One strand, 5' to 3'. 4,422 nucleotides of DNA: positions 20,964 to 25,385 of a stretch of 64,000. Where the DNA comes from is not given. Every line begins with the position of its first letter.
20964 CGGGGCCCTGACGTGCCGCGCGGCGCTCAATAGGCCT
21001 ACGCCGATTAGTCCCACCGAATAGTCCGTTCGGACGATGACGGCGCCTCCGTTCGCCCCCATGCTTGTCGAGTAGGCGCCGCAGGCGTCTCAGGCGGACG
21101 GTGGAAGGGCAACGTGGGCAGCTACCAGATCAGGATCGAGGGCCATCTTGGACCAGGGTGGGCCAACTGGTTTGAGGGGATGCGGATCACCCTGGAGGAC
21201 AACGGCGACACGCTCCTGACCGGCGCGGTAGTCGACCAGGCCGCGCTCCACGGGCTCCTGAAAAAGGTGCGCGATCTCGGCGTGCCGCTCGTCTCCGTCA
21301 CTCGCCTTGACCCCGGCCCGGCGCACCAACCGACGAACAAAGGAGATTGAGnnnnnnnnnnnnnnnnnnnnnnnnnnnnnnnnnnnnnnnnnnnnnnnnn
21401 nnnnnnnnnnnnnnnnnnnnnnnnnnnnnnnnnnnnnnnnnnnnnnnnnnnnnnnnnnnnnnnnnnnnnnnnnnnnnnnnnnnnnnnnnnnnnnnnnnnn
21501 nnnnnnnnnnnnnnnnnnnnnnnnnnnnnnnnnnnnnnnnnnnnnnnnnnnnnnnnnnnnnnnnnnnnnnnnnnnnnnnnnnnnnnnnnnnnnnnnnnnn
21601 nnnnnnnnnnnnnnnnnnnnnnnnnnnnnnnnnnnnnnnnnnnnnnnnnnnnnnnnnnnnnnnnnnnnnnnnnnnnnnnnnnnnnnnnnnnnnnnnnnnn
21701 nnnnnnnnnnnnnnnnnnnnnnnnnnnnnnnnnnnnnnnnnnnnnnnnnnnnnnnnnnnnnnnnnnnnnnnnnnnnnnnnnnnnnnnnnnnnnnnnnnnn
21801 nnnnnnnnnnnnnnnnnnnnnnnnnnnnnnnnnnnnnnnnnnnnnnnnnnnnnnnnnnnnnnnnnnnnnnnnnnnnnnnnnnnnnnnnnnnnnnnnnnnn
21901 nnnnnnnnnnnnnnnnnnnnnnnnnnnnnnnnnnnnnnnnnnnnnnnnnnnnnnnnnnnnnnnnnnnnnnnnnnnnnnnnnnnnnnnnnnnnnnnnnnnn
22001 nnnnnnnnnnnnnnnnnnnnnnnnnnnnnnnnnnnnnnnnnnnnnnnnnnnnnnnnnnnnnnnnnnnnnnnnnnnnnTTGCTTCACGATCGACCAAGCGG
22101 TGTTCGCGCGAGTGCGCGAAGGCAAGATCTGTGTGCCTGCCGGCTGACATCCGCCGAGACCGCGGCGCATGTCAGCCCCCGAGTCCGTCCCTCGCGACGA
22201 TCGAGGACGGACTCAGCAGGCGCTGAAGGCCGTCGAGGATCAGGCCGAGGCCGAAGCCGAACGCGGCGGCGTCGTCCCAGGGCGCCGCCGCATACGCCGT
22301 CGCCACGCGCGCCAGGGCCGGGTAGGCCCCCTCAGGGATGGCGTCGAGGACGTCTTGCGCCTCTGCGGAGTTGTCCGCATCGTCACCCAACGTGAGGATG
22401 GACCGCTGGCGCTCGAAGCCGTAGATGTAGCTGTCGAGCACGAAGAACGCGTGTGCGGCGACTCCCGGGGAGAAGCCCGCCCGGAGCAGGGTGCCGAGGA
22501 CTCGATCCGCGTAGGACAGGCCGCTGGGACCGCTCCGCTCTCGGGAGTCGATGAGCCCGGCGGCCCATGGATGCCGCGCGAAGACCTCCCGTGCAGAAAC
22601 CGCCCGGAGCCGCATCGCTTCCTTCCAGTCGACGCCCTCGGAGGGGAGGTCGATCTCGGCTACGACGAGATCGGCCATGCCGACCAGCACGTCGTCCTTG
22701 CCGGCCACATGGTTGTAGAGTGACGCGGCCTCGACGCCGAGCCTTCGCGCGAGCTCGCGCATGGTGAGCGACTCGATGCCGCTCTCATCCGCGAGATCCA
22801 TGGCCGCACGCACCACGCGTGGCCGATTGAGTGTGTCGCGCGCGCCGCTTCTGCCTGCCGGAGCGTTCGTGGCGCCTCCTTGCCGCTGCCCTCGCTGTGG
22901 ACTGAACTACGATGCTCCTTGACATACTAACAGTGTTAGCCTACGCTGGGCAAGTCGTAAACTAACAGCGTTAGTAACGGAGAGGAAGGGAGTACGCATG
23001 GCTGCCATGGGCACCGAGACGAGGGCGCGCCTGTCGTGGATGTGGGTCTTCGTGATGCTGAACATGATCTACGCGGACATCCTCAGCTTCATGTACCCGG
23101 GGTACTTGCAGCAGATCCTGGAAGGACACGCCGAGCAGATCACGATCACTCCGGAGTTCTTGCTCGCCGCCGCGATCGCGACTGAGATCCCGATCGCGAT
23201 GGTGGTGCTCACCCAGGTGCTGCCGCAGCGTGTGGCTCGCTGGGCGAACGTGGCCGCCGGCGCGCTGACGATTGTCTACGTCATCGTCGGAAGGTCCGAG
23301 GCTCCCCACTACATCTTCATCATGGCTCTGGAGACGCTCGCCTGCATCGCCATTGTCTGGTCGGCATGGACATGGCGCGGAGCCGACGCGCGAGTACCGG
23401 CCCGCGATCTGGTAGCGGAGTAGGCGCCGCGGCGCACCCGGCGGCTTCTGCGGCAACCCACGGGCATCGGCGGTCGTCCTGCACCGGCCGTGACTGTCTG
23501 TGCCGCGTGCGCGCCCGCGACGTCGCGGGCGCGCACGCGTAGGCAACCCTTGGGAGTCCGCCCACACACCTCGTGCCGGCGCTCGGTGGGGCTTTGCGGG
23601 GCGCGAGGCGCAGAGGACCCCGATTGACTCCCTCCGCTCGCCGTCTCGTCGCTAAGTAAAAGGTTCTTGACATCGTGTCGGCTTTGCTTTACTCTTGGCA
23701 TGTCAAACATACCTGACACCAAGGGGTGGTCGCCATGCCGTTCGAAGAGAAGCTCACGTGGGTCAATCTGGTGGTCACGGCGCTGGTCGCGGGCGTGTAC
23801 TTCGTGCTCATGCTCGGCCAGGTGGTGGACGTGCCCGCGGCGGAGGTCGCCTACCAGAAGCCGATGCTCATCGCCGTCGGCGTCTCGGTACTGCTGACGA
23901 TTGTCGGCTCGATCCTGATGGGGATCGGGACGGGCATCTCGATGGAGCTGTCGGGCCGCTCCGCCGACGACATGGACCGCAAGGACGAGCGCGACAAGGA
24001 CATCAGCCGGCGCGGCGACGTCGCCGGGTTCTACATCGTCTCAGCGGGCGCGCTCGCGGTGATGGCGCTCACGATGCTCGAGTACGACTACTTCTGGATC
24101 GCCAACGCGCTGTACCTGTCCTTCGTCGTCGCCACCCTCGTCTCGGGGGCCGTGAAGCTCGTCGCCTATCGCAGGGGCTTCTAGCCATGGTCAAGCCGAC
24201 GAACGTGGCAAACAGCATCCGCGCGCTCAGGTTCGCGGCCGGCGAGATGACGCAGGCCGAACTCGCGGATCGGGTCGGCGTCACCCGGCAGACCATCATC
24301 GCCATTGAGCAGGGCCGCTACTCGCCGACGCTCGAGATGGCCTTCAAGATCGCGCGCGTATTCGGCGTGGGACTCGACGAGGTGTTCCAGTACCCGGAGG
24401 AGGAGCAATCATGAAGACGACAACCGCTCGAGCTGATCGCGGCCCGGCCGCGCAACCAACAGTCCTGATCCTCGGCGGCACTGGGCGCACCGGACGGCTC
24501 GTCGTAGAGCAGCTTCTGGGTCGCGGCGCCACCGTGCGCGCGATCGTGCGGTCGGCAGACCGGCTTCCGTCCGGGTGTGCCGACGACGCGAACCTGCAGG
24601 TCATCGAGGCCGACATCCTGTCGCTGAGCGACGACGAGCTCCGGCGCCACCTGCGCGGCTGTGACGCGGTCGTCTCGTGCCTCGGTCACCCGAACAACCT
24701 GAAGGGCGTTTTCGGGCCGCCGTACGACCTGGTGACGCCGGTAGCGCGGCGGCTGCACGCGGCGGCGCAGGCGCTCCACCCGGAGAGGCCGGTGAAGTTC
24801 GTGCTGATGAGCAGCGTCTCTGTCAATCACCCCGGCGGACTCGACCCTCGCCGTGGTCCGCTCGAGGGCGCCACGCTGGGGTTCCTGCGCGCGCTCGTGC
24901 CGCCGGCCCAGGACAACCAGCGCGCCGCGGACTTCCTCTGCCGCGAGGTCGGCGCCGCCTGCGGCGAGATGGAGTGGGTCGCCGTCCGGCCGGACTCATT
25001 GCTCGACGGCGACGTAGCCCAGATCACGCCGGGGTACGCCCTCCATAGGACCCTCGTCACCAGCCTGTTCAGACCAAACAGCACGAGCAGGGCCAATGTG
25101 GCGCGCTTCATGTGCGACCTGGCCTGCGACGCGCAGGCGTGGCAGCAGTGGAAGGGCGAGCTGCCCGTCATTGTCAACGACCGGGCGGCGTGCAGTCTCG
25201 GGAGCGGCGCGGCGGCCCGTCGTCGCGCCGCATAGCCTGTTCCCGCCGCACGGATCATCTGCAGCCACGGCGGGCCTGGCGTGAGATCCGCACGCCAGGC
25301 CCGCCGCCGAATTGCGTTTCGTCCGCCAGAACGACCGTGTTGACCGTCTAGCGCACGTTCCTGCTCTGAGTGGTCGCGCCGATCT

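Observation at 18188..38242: Duplicated undescribed module: MalT-like STAND regulator, ~75-aa protein, DUF4386 membrane protein(s), oxidoreductase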

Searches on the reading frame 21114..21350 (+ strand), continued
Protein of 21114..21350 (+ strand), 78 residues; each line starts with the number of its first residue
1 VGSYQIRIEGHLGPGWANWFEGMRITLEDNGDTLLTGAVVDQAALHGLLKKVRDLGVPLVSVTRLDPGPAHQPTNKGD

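Call 77: list_cluster_members(proteins=[P0199, P0204, P0268, P0130, P0124, P0151, P0189, P0266])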
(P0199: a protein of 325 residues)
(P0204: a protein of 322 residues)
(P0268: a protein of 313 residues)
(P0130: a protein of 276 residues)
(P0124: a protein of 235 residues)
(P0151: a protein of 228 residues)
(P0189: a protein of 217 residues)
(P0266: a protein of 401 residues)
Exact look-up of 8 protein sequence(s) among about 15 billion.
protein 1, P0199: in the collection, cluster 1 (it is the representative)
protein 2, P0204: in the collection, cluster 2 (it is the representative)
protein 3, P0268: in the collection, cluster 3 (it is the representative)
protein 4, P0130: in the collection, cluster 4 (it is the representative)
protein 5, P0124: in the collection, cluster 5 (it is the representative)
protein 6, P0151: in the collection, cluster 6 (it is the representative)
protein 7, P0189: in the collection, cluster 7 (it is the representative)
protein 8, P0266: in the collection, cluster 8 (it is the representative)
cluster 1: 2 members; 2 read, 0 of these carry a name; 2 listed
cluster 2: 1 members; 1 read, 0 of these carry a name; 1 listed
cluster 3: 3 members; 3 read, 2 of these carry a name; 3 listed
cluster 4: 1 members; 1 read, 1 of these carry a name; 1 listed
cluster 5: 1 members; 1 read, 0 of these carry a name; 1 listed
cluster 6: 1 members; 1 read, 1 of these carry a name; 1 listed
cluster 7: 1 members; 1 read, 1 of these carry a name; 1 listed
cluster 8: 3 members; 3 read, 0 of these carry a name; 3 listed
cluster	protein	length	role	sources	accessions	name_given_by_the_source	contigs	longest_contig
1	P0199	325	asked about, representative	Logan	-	-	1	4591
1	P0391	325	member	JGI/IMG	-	-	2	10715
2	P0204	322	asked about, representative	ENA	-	-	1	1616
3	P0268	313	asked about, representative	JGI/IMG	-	hypothetical protein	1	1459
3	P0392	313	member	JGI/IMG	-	hypothetical protein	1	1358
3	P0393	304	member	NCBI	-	-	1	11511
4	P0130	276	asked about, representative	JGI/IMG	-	hypothetical protein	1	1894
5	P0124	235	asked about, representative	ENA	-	-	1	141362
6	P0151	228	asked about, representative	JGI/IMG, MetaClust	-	\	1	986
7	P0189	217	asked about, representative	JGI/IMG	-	uncharacterized integral membrane protein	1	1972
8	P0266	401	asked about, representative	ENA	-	-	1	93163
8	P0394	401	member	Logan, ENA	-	-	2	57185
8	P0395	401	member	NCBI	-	-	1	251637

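Call 79: search_protein_families(library=pfam, alignment_id=A1, max_evalue=1)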
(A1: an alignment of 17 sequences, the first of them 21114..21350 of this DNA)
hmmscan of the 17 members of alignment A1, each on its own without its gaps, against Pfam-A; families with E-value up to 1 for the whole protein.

A. member 1, window:21114-21350:+ (78 aa): 0 families

B. families by the number of members that match (of 17 scanned): 2 families
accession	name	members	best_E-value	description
PF13407.12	Peripla_BP_4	2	0.27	Periplasmic binding protein domain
PF09327.17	Phage_Tail_Tip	1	0.18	Bacteriophage tail tip fiber protein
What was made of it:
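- On ACT domain / ferredoxin-like regulatory domains: No Pfam hit at E<=1 for 17 members (call 79).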

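Call 80: search_solved_structures(query=A1, max_evalue=1)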
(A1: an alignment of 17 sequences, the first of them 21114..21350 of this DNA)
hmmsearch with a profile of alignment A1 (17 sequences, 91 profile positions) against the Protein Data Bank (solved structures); distinct sequences matched with E-value up to 1: 6.
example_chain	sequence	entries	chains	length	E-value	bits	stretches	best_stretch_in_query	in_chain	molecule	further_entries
6nhk_A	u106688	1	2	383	0.4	13.5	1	26-73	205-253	Stress-70 protein, mitochondrial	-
4kbo_A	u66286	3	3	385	0.4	13.5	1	26-73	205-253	Stress-70 protein, mitochondrial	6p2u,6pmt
9blu_A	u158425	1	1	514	0.57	13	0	27-73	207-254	Stress-70 protein, mitochondrial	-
9bls_A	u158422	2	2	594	0.69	12.7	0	28-73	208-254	Stress-70 protein, mitochondrial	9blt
9qid_A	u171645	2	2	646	0.76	12.6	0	28-73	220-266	Stress-70 protein, mitochondrial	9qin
6sd6_A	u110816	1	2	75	1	12.2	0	13-41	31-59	Antitoxin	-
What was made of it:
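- On ACT domain / ferredoxin-like regulatory domains: No PDB sequence relative (call 80).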

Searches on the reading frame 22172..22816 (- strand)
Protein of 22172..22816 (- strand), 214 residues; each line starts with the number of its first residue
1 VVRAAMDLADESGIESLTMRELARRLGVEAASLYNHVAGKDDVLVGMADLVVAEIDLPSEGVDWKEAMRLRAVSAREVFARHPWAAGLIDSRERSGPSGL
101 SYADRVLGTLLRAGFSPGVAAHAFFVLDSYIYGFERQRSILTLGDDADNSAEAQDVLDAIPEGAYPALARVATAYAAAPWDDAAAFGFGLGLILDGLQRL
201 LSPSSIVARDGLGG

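Call 10: search_protein_families(library=pfam, max_evalue=0.01, proteins=[window:22172-22816:-])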
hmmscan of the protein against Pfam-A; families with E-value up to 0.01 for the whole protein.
window:22172-22816:- (214 aa): 2 families
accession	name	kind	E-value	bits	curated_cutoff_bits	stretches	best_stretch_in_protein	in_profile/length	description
PF02909.22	TetR_C_1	-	3e-20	73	21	1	57-199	1-144/146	Tetracyclin repressor-like, C-terminal domain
PF00440.29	TetR_N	-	7e-10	39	24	1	3-44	3-44/47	Bacterial regulatory proteins, tetR family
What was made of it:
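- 22172..23423 (.): Divergent pair: TetR (22172-22816, -) and DUF6326 (22998-23423, +). A cargo family that is LAL/small-linked elsewhere is here under TetR, with no small gene. Pfam call 10.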

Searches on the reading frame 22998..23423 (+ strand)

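Call 10: search_protein_families(library=pfam, max_evalue=0.01, proteins=[window:22998-23423:+])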
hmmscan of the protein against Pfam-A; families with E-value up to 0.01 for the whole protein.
window:22998-23423:+ (141 aa): 1 family
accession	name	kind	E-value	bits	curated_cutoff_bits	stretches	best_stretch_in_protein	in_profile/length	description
PF19851.4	DUF6326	-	9.6e-21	74.9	24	1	10-128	12-132/135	Family of unknown function (DUF6326)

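Call 32: search_protein_families(library=ncbifam, max_evalue=0.1, proteins=[window:22998-23423:+])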
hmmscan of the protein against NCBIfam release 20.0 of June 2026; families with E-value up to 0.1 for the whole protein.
window:22998-23423:+ (141 aa): 0 families

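Call 54: search_protein_families(library=padloc, max_evalue=0.01, proteins=[window:22998-23423:+])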
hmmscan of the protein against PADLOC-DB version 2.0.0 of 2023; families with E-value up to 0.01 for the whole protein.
window:22998-23423:+ (141 aa): 0 families

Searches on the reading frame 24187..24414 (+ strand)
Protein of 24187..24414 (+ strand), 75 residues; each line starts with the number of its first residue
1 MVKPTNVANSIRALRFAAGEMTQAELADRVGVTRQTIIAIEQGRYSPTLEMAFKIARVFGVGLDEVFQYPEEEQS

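Call 10: search_protein_families(library=pfam, max_evalue=0.01, proteins=[window:24187-24414:+])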
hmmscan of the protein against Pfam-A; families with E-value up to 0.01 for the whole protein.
window:24187-24414:+ (75 aa): 12 families
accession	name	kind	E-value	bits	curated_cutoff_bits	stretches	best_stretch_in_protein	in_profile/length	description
PF01381.28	HTH_3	-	5e-17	62.1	23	1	18-65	7-54/55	Helix-turn-helix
PF13560.12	HTH_31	-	1.3e-10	41.9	27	1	11-66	6-61/64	Helix-turn-helix domain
PF12844.13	HTH_19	-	5.2e-08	33.1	30.2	1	21-68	13-60/64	Helix-turn-helix domain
PF13443.12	HTH_26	-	1.7e-05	25.4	22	1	20-71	10-62/63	Cro/C1-type HTH DNA-binding domain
PF04545.22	Sigma70_r4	-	0.00054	19.9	24.1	1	14-41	15-41/50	Sigma-70, region 4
PF02796.21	HTH_7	-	0.0014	19.1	23.8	0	16-37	18-38/45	Helix-turn-helix domain of resolvase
PF13412.12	HTH_24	-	0.002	18.1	21.9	1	19-37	16-34/48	Winged helix-turn-helix DNA-binding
PF13545.12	HTH_Crp_2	-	0.0021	18.4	27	1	20-38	22-40/70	Crp-like helix-turn-helix domain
PF13404.12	HTH_AsnC-type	-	0.0036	17.5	27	0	19-38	16-35/42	AsnC-type helix-turn-helix domain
PF08279.18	HTH_11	-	0.0039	17.5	25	1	17-38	12-33/55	HTH domain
PF13384.12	HTH_23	-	0.0074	16.5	24.6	0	12-37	9-34/50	Homeodomain-like domain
PF07022.19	Phage_CI_repr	-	0.0083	16.9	22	1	17-67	9-58/65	Bacteriophage CI repressor helix-turn-helix domain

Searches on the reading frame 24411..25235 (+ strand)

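Call 10: search_protein_families(library=pfam, max_evalue=0.01, proteins=[window:24411-25235:+])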
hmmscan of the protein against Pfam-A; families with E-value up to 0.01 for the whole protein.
window:24411-25235:+ (274 aa): 4 families
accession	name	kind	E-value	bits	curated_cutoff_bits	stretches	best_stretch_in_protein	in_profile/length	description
PF13460.12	NAD_binding_10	-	2.5e-25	89.9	27.2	1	22-238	1-181/184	NAD(P)H-binding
PF05368.20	NmrA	-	8.9e-08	32.5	27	1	17-92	4-78/298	NmrA-like family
PF01370.27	Epimerase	-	1.3e-07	31.7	20.9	1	18-141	1-121/240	NAD dependent epimerase/dehydratase family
PF03435.24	Sacchrp_dh_NADP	-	0.00058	20.6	25.1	1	18-96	1-81/129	Saccharopine dehydrogenase NADP binding domain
